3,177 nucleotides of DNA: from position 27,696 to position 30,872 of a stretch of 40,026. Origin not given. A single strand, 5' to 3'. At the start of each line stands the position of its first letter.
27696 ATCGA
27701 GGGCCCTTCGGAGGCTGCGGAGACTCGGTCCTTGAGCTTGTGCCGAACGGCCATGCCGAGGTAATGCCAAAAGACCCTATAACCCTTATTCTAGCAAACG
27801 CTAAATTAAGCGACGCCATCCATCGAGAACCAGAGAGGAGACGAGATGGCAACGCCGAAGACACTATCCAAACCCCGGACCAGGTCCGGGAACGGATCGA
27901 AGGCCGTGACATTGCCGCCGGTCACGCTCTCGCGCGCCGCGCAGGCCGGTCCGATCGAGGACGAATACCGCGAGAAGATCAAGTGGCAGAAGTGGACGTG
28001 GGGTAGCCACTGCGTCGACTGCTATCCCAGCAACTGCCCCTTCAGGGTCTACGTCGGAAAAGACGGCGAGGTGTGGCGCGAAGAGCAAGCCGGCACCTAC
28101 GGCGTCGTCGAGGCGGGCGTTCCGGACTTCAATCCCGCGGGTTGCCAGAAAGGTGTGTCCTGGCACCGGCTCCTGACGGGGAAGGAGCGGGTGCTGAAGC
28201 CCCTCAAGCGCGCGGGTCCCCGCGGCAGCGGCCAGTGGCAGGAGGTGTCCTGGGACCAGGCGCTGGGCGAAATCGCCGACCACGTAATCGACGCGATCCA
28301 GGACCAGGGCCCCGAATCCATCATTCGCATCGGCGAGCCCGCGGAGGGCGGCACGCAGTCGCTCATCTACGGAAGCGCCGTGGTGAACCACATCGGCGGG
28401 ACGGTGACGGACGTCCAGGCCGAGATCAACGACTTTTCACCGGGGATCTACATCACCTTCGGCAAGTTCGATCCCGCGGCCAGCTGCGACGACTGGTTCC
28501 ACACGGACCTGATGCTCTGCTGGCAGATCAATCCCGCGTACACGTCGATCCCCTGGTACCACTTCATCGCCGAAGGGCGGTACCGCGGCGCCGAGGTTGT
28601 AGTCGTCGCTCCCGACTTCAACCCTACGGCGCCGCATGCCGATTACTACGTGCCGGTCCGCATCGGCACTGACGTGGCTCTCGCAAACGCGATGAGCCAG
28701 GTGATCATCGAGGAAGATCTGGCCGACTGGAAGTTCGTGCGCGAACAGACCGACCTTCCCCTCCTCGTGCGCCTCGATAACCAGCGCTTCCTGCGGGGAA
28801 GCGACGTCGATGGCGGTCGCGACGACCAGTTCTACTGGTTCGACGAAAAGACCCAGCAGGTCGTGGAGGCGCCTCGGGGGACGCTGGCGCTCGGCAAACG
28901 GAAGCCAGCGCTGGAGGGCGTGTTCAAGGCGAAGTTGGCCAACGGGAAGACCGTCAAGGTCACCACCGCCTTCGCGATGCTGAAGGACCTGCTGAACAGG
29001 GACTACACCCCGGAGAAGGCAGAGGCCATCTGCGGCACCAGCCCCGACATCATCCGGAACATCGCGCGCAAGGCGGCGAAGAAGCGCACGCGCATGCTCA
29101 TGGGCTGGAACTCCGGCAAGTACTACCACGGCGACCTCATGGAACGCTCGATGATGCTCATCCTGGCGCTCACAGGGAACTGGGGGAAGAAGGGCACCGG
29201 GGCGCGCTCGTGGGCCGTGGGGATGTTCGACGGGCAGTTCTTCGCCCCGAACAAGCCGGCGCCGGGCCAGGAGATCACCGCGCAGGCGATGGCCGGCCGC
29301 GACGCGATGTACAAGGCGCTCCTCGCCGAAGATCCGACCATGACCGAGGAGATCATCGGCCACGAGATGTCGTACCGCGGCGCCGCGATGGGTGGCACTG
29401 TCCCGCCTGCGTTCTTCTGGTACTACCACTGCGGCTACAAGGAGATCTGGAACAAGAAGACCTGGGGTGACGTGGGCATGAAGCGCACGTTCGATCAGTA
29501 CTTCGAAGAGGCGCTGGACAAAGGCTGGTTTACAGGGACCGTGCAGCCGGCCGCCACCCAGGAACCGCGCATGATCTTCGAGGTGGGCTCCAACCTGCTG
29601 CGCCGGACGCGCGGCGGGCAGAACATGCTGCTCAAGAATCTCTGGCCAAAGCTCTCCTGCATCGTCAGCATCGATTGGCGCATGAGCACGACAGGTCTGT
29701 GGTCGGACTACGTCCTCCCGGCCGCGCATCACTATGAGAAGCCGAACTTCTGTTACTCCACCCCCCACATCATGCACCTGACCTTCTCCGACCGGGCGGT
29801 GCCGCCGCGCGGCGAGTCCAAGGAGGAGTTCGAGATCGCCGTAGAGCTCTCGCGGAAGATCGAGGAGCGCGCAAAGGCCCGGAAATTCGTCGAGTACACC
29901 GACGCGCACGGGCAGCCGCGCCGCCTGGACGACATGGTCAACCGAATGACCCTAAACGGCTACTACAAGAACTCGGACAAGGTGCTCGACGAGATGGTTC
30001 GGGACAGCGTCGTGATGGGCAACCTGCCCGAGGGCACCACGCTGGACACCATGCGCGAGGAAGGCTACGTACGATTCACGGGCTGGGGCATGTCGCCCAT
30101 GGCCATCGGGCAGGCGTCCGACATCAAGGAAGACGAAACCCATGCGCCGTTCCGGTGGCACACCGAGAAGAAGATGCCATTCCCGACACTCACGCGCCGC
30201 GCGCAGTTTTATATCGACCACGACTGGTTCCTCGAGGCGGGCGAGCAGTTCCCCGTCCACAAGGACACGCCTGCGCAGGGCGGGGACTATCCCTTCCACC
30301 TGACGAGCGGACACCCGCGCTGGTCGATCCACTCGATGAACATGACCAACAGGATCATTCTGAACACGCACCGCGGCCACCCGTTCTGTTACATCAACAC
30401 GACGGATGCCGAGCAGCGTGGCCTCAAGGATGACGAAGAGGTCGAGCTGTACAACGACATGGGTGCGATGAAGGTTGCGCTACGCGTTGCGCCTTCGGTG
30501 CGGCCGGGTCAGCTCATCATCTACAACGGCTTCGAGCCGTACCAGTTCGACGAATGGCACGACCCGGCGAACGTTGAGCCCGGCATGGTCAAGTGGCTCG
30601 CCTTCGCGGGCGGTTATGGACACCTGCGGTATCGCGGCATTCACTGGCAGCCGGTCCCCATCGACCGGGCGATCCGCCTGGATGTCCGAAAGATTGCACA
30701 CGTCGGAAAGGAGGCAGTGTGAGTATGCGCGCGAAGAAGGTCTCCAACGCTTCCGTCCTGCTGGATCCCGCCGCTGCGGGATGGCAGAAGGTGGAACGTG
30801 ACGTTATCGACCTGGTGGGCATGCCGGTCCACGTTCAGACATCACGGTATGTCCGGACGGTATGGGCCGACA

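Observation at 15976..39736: Five paralogous type-II Mo-bisPGD catalytic subunits in 24 kb, served by only two beta, two gamma and one delta subunit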

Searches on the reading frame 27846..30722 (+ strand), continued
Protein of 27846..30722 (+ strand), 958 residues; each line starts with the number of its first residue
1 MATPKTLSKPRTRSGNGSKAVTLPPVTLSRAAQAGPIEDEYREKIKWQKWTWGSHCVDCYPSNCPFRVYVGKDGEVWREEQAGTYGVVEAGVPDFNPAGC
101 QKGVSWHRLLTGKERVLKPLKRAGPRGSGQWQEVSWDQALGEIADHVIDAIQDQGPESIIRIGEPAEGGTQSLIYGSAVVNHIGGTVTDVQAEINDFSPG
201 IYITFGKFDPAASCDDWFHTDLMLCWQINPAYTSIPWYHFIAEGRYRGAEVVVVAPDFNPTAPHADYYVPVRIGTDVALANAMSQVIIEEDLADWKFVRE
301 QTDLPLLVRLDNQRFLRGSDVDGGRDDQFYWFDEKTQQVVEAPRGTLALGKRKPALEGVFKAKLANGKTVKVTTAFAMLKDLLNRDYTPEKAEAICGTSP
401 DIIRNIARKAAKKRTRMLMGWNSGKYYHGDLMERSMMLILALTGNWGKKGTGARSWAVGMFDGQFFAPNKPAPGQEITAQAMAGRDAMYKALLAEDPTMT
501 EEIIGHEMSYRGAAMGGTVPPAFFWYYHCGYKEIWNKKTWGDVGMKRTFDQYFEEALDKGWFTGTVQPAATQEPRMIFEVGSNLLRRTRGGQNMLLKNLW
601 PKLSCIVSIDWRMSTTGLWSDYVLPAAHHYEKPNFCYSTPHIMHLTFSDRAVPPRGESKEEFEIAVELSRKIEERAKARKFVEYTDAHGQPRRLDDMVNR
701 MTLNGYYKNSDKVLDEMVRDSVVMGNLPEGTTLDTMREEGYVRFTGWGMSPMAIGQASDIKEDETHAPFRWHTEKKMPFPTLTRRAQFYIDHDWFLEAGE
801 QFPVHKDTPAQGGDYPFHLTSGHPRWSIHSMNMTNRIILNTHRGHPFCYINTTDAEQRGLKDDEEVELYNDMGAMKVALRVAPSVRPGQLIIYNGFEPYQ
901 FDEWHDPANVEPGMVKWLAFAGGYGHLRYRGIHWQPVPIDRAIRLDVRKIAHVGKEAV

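Call 31: find_related_loci(query=window:27846-30722:+, collection=genome_contigs, flank=10000)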
Query window:27846-30722:+ (958 aa) in genome_contigs; peptide patterns used: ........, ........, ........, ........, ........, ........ (x = any residue, [..] = any of these).
397 stretches matched a pattern; 354 encode a relative of the query (tblastn E <= 1e-3); the best 80 are kept; 75 distinct loci.
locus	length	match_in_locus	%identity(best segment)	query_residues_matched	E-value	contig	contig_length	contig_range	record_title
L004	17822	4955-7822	87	1-958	0e+0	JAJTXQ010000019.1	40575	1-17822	MAG: Dehalococcoidia bacterium isolate DTUCFX13 19-Genome44, whole genome shotgun sequence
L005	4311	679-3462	89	30-958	0e+0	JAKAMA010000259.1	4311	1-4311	MAG: Chloroflexi bacterium isolate WY5.bin150 NODE_43527_length_4311_cov_1.331740, whole genome shotgun sequence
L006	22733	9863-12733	86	1-958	0e+0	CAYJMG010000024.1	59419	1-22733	MAG TPA_asm: uncultured Dehalococcoidia bacterium isolate ERP124720_co1_124 genome assembly, contig: NODE_709_length_594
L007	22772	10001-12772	87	36-958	0e+0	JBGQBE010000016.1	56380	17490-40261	MAG: Dehalococcoidia bacterium isolate OBJ2_061818_130_14 k141_531011_length_56380_cov_15.5963, whole genome shotgun seq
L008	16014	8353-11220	84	1-958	0e+0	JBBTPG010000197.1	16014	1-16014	MAG: Chloroflexota bacterium isolate H52-bin102_1 H52_bin102_1_000000000197, whole genome shotgun sequence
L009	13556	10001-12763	86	30-950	0e+0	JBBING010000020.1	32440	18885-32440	MAG: Chloroflexota bacterium isolate BQF170218_bin_250 NODE_781_length_32440_cov_7.683403, whole genome shotgun sequence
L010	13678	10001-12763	86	30-950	0e+0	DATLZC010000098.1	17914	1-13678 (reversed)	MAG TPA_asm: Dehalococcoidia bacterium isolate SMAG_U13288 k141_562954, whole genome shotgun sequence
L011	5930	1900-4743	83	1-950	0e+0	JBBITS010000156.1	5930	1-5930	MAG: Chloroflexota bacterium isolate STF170223_bin_401 NODE_4964_length_5930_cov_4.650723, whole genome shotgun sequence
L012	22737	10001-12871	82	1-957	0e+0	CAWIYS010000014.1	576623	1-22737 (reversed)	MAG: uncultured Chloroflexia bacterium isolate MFD05942.bin.2.242 genome assembly, contig: contig_577, whole genome shot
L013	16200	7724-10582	86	8-958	0e+0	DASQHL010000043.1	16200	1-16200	MAG TPA_asm: Dehalococcoidia bacterium isolate SMAG_U11832 k141_604578, whole genome shotgun sequence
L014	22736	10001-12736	65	38-950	0e+0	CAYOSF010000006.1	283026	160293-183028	MAG TPA_asm: uncultured Dehalococcoidia bacterium isolate SRP323688_co1_41 genome assembly, contig: NODE_56_length_28302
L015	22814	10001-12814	65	10-950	0e+0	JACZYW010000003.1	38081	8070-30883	MAG: Chloroflexota bacterium isolate B27T3L8 B27T3L8_NODE217, whole genome shotgun sequence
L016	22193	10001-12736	67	38-951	0e+0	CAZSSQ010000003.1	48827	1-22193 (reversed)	MAG TPA_asm: uncultured Dehalococcoidia bacterium isolate binchicken_co89_553 genome assembly, contig: NODE_889_length_4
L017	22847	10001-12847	65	7-950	0e+0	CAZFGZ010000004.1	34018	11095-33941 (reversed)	MAG TPA_asm: uncultured Dehalococcoidia bacterium isolate binchicken_co89_502 genome assembly, contig: NODE_1828_length_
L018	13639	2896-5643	63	33-950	0e+0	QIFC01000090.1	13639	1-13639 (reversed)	MAG: Chloroflexi bacterium isolate SZUA-185 Ga0063294_10001932, whole genome shotgun sequence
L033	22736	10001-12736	58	38-950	0e+0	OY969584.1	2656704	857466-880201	MAG: uncultured Chloroflexia bacterium isolate MFD01299.bin.c.4 genome assembly, chromosome: 1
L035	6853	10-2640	59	75-951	0e+0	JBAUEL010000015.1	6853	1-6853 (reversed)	MAG: Dehalococcoidia bacterium isolate MFD13097_ilm_asm_bin20 k127_94625, whole genome shotgun sequence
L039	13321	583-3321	58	38-950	0e+0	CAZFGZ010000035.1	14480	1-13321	MAG TPA_asm: uncultured Dehalococcoidia bacterium isolate binchicken_co89_502 genome assembly, contig: NODE_7837_length_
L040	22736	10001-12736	56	38-950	0e+0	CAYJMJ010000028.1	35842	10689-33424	MAG TPA_asm: uncultured Dehalococcoidia bacterium isolate ERP124720_co1_29 genome assembly, contig: NODE_1630_length_358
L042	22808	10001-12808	55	21-950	0e+0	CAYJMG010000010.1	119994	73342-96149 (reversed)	MAG TPA_asm: uncultured Dehalococcoidia bacterium isolate ERP124720_co1_124 genome assembly, contig: NODE_205_length_119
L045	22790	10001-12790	54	26-955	0e+0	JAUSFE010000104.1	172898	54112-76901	MAG: Dehalococcoidia bacterium isolate E14_maxbin.284_sub E14_k141_1779320, whole genome shotgun sequence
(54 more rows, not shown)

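Call 49: search_protein_families(library=pfam, alignment_id=A1, max_evalue=0.00001)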
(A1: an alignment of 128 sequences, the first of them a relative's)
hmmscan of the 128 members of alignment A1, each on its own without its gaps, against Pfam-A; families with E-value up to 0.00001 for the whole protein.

A. member 1, L014:16797-18359:+ (521 aa): 0 families

B. families by the number of members that match (of 128 scanned): 119 families (the first 25 are shown)
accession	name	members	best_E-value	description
PF00528.27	BPD_transp_1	4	2.4e-37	Binding-protein-dependent transport system inner membrane component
PF01012.27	ETF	4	1.8e-18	Electron transfer flavoprotein domain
PF22691.2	Thiolase_C_1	3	9.6e-42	Thiolase C-terminal domain-like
PF00441.29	Acyl-CoA_dh_1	3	2.1e-34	Acyl-CoA dehydrogenase, C-terminal domain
PF02771.21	Acyl-CoA_dh_N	3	1.4e-26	Acyl-CoA dehydrogenase, N-terminal domain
PF01636.29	APH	3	8e-26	Phosphotransferase enzyme family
PF07992.20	Pyr_redox_2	3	2.4e-18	Pyridine nucleotide-disulphide oxidoreductase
PF02518.31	HATPase_c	3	3e-16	Histidine kinase-, DNA gyrase B-, and HSP90-like ATPase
PF07730.19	HisKA_3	3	2.5e-15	Histidine kinase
PF08028.16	Acyl-CoA_dh_2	3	5.7e-15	Acyl-CoA dehydrogenase, C-terminal domain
PF12802.13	MarR_2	3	7.5e-13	MarR family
PF01266.30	DAO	3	3.6e-12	FAD dependent oxidoreductase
PF13450.12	NAD_binding_8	3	1.8e-11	NAD(P)-binding Rossmann-like domain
PF02803.24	Thiolase_C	3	1.1e-10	Thiolase, C-terminal domain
PF07969.17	Amidohydro_3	2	2.6e-80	Amidohydrolase family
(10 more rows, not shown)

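Call 52: search_protein_families(library=pfam, proteins=[L015:948-2567:+, L039:5-457:+, L016:19160-20989:+, L040:7652-9289:+, L042:13431-15479:-, L018:12055-12948:+, L033:18521-19633:-, L035:3687-4634:-, L035:2729-3658:-, L045:8456-9109:+], max_evalue=0.0001)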
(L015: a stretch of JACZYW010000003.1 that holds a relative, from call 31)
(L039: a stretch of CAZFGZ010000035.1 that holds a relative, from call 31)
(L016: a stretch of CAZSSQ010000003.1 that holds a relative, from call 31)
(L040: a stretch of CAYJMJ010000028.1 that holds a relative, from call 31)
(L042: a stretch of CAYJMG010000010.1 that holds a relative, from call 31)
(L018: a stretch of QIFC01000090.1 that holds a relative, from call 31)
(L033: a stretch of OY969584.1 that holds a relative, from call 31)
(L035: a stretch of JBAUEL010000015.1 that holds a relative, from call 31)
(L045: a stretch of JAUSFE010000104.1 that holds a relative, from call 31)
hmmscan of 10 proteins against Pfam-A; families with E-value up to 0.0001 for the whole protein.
L015:948-2567:+ (540 aa): 8 families
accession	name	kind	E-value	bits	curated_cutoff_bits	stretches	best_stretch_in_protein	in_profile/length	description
PF01266.30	DAO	-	9.9e-12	45.5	27.9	1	10-52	1-43/353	FAD dependent oxidoreductase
PF13450.12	NAD_binding_8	-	9.5e-10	39.1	21.9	1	13-67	1-53/68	NAD(P)-binding Rossmann-like domain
PF01593.30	Amino_oxidase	-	1.2e-07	31.8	19.8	0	233-302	199-260/443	Flavin containing amine oxidoreductase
PF07992.20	Pyr_redox_2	-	1e-06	28.8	26.1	0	10-42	2-31/291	Pyridine nucleotide-disulphide oxidoreductase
PF00890.30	FAD_binding_2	-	3.7e-06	26.8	20.4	0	10-45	1-36/414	FAD binding domain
PF01946.23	Thi4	-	7.7e-06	25.7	26.2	1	7-47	16-57/235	Thi4 family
PF03486.20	HI0933_like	-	9.1e-06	25.7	50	0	10-42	2-34/244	HI0933-like protein Rossmann domain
PF00070.33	Pyr_redox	-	9.7e-05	23.2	22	0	11-42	2-33/82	Pyridine nucleotide-disulphide oxidoreductase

L039:5-457:+ (151 aa): 3 families
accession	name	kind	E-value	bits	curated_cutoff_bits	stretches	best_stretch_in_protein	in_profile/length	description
PF00441.29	Acyl-CoA_dh_1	-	2.1e-34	119.2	22.4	1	14-145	19-149/150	Acyl-CoA dehydrogenase, C-terminal domain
PF08028.16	Acyl-CoA_dh_2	-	1.7e-14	54.7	22.7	1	13-128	3-127/134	Acyl-CoA dehydrogenase, C-terminal domain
PF22924.1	ACOX_C_alpha1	-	6.1e-08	33.1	27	1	49-146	72-169/169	Acyl-CoA oxidase, C-alpha1 domain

L016:19160-20989:+ (610 aa): 1 family
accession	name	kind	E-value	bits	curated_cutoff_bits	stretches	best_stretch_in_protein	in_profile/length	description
PF00496.27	SBP_bac_5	-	9.8e-48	163.6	32.4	1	117-470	1-318/368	Bacterial extracellular solute-binding proteins, family 5 Middle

L040:7652-9289:+ (546 aa): 2 families
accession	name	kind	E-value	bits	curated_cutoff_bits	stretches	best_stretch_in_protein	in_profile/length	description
PF07730.19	HisKA_3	-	8.8e-12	45.8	24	1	338-402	1-68/68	Histidine kinase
PF02518.31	HATPase_c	-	8.8e-10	39.4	26.4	1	442-535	3-108/111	Histidine kinase-, DNA gyrase B-, and HSP90-like ATPase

L042:13431-15479:- (683 aa): 0 families

L018:12055-12948:+ (298 aa): 3 families
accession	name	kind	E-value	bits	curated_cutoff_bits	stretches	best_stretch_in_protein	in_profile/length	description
PF12697.13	Abhydrolase_6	-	3.7e-17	64.1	26.3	1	29-249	2-211/217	Alpha/beta hydrolase family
PF12146.15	Hydrolase_4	-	3.5e-10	40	27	1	28-126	7-112/239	Serine aminopeptidase, S33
PF00561.26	Abhydrolase_1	-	7e-07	29.6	25.8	1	27-248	2-243/245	alpha/beta hydrolase fold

L033:18521-19633:- (371 aa): 3 families
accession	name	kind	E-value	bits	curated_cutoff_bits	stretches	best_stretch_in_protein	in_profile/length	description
PF22691.2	Thiolase_C_1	-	9.6e-42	142.6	28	1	248-360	20-131/144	Thiolase C-terminal domain-like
PF00108.29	Thiolase_N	-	2.9e-16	60.1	26.4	1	15-213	12-259/260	Thiolase, N-terminal domain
PF02803.24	Thiolase_C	-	1.1e-10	41.6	27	1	249-349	25-107/123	Thiolase, C-terminal domain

L035:3687-4634:- (316 aa): 2 families
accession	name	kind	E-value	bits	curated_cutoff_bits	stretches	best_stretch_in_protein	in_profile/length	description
PF00528.27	BPD_transp_1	-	7.2e-34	117.6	26.4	1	116-314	2-183/184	Binding-protein-dependent transport system inner membrane component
PF19300.4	BPD_transp_1_N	-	2.5e-12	47.4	23.8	1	1-102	1-112/114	Binding-prot-dependent transport system membrane comp, N-term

L035:2729-3658:- (310 aa): 2 families
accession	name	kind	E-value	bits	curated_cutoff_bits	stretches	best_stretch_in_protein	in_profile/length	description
PF00528.27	BPD_transp_1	-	3.5e-31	108.8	26.4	1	118-307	2-183/184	Binding-protein-dependent transport system inner membrane component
PF12911.12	OppC_N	-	2e-07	31.2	23.9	1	26-76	3-53/53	N-terminal TM domain of oligopeptide transport permease C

L045:8456-9109:+ (218 aa): 3 families
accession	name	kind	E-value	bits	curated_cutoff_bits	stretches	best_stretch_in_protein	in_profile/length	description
PF00072.30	Response_reg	-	1.7e-28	99.4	30.2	1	7-119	1-111/111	Response regulator receiver domain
PF00196.25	GerE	-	1.2e-23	82.9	23.5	1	152-208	1-57/57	Bacterial regulatory proteins, luxR family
PF08281.18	Sigma70_r4_2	-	1.6e-08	34.5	25.7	1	154-196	11-54/54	Sigma-70, region 4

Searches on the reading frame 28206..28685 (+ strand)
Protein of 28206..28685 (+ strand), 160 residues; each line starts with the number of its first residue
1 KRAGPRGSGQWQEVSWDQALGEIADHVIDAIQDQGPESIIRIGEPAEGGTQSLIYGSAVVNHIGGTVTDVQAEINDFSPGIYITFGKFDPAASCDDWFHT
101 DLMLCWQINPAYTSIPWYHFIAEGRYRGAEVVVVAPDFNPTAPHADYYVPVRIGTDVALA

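Call 42: search_solved_structures(query=window:28206-28685:+, max_evalue=0.00001, show_alignments=2)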
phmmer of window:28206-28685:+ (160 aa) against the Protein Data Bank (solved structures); distinct sequences matched with E-value up to 0.00001: 14.
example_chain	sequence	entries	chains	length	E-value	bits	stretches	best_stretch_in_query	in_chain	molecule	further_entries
2ivf_A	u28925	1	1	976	1.6e-35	125.8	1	1-158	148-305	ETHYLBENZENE DEHYDROGENASE ALPHA-SUBUNIT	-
4ydd_A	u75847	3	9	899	1.6e-20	77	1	2-160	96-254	DMSO reductase family type II enzyme, molybdopterin subunit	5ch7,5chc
5e7o_A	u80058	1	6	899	1.6e-20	77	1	2-160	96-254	DMSO reductase family type II enzyme, molybdopterin subunit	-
9vap_A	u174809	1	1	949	4.3e-15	59.3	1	8-158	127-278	Formate dehydrogenase molybdopterin-binding subunit FdhA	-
3egw_A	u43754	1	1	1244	4.1e-13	52.9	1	6-160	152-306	Respiratory nitrate reductase 1 alpha chain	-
1r27_A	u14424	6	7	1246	4.1e-13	52.9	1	6-160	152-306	Respiratory nitrate reductase 1 alpha chain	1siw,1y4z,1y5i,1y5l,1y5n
3ir7_A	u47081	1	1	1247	4.1e-13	52.9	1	6-160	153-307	Respiratory nitrate reductase 1 alpha chain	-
3ir6_A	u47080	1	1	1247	4.1e-13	52.9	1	6-160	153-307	Respiratory nitrate reductase 1 alpha chain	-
1q16_A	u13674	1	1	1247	4.1e-13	52.9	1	6-160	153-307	Respiratory nitrate reductase 1 alpha chain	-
3ir5_A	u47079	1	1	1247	4.1e-13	52.9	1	6-160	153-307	Respiratory nitrate reductase 1 alpha chain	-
2e7z_A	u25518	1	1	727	2.5e-08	37.3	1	5-159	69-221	Acetylene hydratase Ahy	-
7b04_B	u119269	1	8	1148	8.3e-08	35.6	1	79-159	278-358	Nitrite oxidoreductase subunit A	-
1aa6_A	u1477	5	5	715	1.1e-06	32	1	8-159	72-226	FORMATE DEHYDROGENASE H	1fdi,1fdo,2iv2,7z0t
9rjy_A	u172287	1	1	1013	4e-06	30.1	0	8-158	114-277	Formate dehydrogenase, alpha subunit, selenocysteine-containing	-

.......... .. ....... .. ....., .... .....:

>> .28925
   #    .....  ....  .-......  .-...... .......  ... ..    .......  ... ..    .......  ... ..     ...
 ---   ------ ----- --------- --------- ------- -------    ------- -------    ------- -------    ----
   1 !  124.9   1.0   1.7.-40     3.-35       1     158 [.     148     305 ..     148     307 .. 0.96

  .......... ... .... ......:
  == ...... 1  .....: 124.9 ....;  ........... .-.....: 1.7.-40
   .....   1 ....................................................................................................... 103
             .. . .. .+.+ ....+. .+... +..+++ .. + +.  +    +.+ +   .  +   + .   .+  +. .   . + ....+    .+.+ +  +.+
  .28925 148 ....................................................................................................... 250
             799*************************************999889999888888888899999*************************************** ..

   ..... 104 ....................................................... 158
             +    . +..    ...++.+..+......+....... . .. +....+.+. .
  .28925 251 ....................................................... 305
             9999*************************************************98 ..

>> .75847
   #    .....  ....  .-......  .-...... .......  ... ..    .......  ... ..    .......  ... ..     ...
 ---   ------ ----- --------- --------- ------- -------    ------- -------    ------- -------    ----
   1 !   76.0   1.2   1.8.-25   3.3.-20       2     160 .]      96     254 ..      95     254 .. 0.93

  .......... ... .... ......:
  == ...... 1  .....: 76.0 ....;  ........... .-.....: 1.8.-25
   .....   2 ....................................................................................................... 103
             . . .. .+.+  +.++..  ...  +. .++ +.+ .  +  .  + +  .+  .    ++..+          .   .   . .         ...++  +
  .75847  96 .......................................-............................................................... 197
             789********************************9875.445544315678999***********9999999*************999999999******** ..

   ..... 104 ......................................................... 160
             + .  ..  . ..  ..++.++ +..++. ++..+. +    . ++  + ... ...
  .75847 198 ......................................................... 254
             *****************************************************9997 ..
